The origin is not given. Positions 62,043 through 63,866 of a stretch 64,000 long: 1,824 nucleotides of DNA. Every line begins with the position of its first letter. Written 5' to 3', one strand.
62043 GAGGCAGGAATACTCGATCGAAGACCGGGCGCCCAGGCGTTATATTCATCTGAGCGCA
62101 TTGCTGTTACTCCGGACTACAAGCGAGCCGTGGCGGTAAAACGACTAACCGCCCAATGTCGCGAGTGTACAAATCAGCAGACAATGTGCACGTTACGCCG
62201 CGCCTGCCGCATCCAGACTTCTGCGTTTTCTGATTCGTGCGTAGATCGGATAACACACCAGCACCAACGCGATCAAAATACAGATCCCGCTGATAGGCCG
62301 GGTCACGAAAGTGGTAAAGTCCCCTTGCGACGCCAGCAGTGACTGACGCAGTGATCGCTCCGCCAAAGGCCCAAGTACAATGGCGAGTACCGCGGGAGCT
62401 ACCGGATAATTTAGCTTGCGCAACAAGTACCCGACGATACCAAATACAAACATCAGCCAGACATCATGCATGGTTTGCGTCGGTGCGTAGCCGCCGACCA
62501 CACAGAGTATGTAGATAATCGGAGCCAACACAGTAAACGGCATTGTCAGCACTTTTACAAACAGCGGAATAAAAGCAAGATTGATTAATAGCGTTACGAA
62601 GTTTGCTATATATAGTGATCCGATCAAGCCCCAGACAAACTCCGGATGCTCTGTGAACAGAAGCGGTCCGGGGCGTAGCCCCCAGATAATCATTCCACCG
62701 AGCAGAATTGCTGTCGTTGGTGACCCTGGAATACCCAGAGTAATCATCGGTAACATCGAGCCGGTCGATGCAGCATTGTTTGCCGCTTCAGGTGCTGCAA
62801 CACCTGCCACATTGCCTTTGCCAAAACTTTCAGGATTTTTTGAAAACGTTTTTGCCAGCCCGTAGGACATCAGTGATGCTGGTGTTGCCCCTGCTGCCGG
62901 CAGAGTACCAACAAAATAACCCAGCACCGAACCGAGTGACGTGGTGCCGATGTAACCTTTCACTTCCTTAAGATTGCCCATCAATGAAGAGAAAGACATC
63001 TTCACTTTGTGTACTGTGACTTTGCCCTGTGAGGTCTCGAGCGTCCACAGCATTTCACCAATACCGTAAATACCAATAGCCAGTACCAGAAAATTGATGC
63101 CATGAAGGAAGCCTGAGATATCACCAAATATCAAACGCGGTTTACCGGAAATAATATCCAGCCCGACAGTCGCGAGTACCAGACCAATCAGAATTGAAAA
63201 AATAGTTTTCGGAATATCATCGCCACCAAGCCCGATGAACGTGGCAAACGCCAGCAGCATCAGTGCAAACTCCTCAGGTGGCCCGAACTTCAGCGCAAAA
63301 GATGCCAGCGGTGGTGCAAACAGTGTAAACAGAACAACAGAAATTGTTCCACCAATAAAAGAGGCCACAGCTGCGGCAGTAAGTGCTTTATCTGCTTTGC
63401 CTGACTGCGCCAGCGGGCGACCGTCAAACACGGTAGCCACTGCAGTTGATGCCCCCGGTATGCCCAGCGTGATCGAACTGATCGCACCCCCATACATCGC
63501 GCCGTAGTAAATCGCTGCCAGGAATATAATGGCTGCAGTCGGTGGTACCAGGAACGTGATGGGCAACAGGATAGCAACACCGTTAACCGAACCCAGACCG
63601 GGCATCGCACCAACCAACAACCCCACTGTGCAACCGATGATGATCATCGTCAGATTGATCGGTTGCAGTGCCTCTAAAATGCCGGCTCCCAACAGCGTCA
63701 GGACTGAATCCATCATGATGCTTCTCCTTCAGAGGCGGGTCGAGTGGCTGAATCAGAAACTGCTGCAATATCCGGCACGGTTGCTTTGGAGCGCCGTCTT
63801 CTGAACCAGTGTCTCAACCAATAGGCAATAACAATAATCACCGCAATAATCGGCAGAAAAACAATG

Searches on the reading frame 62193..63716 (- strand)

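Call 65: search_protein_families(library=pfam, proteins=[window:62193-63716:-], max_evalue=0.00001)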
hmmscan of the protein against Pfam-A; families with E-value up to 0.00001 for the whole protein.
window:62193-63716:- (507 aa): 1 family
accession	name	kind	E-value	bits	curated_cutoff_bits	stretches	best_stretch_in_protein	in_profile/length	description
PF01970.21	TctA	-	3e-150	501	28.9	1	22-444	1-423/423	Tripartite tricarboxylate transporter TctA family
